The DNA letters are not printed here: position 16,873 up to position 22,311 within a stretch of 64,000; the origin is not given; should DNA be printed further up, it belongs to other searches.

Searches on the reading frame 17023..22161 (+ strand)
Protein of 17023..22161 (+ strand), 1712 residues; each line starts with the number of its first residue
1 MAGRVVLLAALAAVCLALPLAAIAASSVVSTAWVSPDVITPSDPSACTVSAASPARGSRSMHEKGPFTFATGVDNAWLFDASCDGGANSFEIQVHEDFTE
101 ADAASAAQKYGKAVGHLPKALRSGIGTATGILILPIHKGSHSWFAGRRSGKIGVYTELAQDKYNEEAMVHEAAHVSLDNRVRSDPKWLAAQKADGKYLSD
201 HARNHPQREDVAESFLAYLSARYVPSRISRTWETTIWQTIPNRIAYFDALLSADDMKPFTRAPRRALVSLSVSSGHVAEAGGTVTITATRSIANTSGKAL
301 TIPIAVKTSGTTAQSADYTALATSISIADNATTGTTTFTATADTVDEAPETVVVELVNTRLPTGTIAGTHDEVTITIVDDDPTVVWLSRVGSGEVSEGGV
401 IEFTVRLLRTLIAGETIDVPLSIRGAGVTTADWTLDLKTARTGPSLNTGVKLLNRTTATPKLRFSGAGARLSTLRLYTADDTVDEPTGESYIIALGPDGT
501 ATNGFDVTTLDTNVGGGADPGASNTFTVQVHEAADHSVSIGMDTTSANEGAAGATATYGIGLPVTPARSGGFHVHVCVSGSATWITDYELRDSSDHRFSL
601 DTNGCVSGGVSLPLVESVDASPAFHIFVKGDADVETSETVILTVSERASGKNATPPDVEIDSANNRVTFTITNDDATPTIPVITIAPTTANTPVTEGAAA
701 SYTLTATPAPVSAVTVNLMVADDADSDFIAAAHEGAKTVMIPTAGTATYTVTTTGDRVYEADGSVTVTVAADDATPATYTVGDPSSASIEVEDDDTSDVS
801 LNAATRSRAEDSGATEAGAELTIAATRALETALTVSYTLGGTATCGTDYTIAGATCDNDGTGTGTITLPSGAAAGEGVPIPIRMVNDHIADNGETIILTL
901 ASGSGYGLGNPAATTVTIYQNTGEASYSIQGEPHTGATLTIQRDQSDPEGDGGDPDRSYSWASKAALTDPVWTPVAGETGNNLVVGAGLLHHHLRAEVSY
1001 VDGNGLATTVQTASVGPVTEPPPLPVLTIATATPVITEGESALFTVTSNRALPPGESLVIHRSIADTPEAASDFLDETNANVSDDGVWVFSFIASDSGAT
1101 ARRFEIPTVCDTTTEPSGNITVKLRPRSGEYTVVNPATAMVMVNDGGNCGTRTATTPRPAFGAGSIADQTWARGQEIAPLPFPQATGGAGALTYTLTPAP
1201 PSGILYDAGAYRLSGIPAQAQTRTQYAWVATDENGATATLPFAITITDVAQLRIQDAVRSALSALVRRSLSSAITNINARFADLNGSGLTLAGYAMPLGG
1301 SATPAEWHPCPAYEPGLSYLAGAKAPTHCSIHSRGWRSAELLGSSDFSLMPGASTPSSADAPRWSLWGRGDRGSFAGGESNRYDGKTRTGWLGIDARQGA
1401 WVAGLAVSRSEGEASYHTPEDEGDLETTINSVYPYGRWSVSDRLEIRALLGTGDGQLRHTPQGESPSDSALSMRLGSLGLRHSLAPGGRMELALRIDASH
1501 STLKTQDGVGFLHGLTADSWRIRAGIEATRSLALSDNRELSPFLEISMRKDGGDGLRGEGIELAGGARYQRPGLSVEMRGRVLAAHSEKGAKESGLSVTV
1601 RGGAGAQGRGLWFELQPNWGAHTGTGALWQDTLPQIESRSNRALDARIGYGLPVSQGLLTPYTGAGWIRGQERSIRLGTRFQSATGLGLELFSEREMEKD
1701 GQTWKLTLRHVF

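Call 8: search_protein_families(library=pfam, proteins=[window:17023-22161:+])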
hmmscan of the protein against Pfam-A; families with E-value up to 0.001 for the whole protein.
window:17023-22161:+ (1712 aa): 1 family
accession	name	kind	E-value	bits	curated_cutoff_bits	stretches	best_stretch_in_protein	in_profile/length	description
PF03160.20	Calx-beta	-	4.6e-12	46.4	27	1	267-381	7-119/119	Calx-beta domain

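Call 11: find_homologous_proteins(query=window:17023-22161:+, max_evalue=1e-10)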
Query window:17023-22161:+ (1712 aa): 298 proteins with E <= 1e-10 among 8000 candidates; the best 120 are listed.
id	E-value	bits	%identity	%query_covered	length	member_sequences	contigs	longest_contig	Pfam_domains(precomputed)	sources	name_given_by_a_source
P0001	0.0e+0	3674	100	96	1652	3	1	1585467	PF03160.21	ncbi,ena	-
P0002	0.0e+0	1634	58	86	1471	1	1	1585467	PF03160.21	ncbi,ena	-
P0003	0.0e+0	1135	59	40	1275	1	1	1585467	PF03160.21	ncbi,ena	-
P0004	4.8e-252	858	33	34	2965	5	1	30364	PF03160.21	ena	-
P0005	2.6e-244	832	50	22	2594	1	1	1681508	PF20579.5,PF03160.21,PF16397.11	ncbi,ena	-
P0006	7.0e-241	821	30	37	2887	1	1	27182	PF13927.13,PF03160.21,PF16397.11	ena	-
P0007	9.1e-228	777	37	39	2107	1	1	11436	PF03160.21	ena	-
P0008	1.8e-225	770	59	25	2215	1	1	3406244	PF03160.21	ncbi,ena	-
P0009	2.3e-217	743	34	63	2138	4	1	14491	PF03160.21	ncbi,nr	ncbi:MAG: hypothetical protein OXM58_14440 [Rhodospirillaceae bacterium]|nr:hypothetical protein [Rh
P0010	2.9e-216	739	34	63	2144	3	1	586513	PF03160.21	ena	-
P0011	4.2e-215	735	34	63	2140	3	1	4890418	PF03160.21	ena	-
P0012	4.5e-207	709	63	24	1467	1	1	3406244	PF03160.21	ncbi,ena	-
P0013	1.2e-206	707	45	23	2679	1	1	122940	-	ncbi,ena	-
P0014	1.4e-202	694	62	15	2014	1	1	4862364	PF03160.21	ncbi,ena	-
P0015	2.1e-201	690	63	24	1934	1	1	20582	PF03160.21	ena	-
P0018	4.5e-191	656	46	37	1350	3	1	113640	PF03160.21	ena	-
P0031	1.7e-173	597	55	26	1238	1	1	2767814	PF03160.21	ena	-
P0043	1.8e-157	544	51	29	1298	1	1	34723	PF03160.21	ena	-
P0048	6.3e-148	513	55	26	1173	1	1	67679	PF03160.21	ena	-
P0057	1.9e-142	494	56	23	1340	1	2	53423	PF03160.21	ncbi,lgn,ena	-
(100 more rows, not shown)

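Call 12: find_encoding_contigs(protein=P0001, flank=3000, max_places=10)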
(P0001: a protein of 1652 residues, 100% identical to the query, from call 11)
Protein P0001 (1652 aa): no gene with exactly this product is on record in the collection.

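Call 13: find_encoding_contigs(protein=P0002, flank=3000, max_places=10)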
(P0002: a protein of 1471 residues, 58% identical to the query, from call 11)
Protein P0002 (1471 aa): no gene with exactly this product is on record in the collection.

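Call 14: find_encoding_contigs(protein=P0003, flank=3000, max_places=10)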
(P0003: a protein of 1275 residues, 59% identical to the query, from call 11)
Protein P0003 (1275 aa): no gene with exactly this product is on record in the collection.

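Call 15: list_cluster_members(proteins=[P0001, P0002, P0003])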
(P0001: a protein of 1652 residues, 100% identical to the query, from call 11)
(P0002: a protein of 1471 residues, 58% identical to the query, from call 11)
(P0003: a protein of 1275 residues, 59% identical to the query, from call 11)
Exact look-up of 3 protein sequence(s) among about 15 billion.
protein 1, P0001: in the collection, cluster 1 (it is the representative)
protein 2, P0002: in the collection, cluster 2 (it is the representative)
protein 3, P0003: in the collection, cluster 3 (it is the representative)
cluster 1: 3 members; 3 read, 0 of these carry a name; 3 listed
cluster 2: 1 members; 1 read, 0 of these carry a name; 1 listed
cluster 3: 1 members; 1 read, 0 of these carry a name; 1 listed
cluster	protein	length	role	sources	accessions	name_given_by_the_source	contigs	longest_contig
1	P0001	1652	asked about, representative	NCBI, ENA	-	-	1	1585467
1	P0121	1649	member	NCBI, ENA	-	-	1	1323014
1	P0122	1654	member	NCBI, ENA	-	-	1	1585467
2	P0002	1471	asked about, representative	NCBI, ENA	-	-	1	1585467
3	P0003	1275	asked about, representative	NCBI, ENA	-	-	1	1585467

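Call 17: find_related_loci(query=window:17023-22161:+, collection=genome_contigs, flank=10000)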
Query window:17023-22161:+ (1712 aa) in genome_contigs; peptide patterns used: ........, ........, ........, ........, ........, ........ (x = any residue, [..] = any of these).
66 stretches matched a pattern, but none encodes a relative of the query by tblastn (E <= 1e-3).

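Call 19: find_encoding_contigs(protein=P0121, flank=5000, max_places=10)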
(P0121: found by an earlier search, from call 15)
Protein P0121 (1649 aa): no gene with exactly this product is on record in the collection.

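Call 25: search_protein_families(library=ncbifam, proteins=[window:17023-22161:+], max_evalue=0.00001)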
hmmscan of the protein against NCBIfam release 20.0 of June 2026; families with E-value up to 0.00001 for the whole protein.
window:17023-22161:+ (1712 aa): 0 families

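Call 60: find_encoding_contigs(protein=P0018, flank=2500, max_places=4)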
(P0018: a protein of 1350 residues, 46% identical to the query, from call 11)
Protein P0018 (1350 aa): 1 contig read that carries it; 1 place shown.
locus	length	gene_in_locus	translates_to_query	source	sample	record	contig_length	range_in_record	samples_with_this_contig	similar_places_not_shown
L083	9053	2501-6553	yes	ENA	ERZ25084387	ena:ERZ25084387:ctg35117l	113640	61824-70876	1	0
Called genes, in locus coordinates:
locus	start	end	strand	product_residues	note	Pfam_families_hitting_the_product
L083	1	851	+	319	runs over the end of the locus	-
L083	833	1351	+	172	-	PF00589:Phage_integrase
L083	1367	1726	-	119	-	PF07798:CCDC90-like (weak)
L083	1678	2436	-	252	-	-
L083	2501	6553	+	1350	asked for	PF03160:Calx-beta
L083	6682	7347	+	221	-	PF10074:RovC_DNA-bd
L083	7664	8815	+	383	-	PF01408:GFO_IDH_MocA, PF02894:GFO_IDH_MocA_C, PF22725:GFO_IDH_MocA_C3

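Call 61: find_encoding_contigs(protein=P0031, flank=2500, max_places=4)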
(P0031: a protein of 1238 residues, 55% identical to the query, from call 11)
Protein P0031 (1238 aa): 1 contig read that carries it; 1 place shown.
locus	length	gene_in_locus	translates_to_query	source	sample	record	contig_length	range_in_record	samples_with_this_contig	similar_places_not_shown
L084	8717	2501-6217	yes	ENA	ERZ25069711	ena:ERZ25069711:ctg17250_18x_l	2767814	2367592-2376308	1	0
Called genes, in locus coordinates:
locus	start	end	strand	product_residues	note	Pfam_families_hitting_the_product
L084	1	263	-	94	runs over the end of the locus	-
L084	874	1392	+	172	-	PF00589:Phage_integrase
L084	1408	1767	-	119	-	PF07798:CCDC90-like (weak)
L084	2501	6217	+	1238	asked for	PF03160:Calx-beta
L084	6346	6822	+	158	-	-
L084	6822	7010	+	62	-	PF10074:RovC_DNA-bd (weak)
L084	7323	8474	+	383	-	PF01408:GFO_IDH_MocA, PF02894:GFO_IDH_MocA_C, PF22725:GFO_IDH_MocA_C3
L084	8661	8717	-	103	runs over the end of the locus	PF00355:Rieske, PF13806:Rieske_2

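Call 62: find_encoding_contigs(protein=P0048, flank=2500, max_places=4)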
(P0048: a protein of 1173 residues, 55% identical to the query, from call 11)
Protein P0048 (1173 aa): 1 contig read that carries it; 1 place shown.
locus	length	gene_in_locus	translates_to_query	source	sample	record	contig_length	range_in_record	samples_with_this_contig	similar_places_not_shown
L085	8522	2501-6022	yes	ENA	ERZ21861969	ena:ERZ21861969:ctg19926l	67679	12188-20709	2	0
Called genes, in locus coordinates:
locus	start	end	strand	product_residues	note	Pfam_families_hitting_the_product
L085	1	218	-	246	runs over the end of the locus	PF12728:HTH_17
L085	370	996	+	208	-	PF00717:Peptidase_S24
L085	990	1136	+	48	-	-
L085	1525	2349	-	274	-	-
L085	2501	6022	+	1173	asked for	PF03160:Calx-beta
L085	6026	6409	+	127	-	-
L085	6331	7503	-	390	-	PF13356:Arm-DNA-bind_3 (weak), PF00589:Phage_integrase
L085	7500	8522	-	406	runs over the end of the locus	PF13356:Arm-DNA-bind_3, PF00589:Phage_integrase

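Call 63: find_encoding_contigs(protein=P0043, flank=2500, max_places=4)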
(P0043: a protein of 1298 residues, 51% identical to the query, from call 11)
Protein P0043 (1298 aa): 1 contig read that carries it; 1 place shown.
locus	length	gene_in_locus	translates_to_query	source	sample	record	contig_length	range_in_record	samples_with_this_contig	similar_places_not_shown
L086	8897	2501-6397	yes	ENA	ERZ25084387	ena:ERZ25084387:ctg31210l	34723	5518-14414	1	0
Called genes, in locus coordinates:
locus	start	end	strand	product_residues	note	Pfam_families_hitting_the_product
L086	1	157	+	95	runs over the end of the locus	-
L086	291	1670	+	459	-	PF00665:rve, PF13481:AAA_25 (faint), PF01695:IstB_IS21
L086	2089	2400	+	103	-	-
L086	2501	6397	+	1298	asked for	PF03160:Calx-beta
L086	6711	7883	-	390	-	PF13356:Arm-DNA-bind_3 (weak), PF14659:Phage_int_SAM_3 (faint), PF00589:Phage_integrase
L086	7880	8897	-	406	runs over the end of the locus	PF13356:Arm-DNA-bind_3, PF14659:Phage_int_SAM_3 (faint), PF00589:Phage_integrase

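Call 66: find_encoding_contigs(protein=P0057, flank=2500, max_places=6)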
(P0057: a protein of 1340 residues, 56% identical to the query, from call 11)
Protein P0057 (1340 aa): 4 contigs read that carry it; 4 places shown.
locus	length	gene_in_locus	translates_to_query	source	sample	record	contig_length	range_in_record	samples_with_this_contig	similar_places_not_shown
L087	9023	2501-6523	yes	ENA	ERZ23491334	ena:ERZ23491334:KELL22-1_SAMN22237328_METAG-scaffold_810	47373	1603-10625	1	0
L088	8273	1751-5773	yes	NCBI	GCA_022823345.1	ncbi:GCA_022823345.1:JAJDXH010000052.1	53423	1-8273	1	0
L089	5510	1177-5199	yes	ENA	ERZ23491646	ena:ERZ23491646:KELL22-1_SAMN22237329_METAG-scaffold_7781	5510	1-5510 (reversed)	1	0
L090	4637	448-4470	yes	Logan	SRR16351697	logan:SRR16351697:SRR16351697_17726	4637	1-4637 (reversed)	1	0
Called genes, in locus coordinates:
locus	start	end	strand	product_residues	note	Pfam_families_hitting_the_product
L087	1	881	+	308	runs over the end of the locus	PF00126:HTH_1, PF03466:LysR_substrate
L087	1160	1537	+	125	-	PF02556:SecB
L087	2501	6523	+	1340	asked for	PF03160:Calx-beta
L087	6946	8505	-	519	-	PF09820:AAA-ATPase_like, PF08011:PDDEXK_9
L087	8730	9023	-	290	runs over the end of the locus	PF00892:EamA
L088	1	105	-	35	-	?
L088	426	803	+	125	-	PF02556:SecB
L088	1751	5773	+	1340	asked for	PF03160:Calx-beta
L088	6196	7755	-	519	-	PF09820:AAA-ATPase_like, PF08011:PDDEXK_9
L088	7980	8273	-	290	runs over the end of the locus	PF00892:EamA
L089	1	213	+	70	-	?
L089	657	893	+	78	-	-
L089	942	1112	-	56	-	-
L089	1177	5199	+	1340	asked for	PF03160:Calx-beta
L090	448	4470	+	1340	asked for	PF03160:Calx-beta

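Call 67: find_encoding_contigs(protein=P0010, flank=2500, max_places=6)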
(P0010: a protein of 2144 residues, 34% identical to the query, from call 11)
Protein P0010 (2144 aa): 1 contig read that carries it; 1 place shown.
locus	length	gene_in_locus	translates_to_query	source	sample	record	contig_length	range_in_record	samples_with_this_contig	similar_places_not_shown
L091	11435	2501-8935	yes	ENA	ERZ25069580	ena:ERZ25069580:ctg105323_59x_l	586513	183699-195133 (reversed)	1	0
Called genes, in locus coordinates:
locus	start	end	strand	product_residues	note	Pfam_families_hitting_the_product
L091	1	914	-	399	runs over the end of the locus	PF13545:HTH_Crp_2 (weak), PF25213:HVO_A0261_N (weak), PF01047:MarR (weak), PF12802:MarR_2 (weak), PF13412:HTH_24 (weak), PF00480:ROK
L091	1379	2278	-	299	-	-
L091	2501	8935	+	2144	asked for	PF03160:Calx-beta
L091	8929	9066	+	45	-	-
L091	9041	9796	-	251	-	-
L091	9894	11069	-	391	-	PF13356:Arm-DNA-bind_3, PF22022:Phage_int_M, PF00589:Phage_integrase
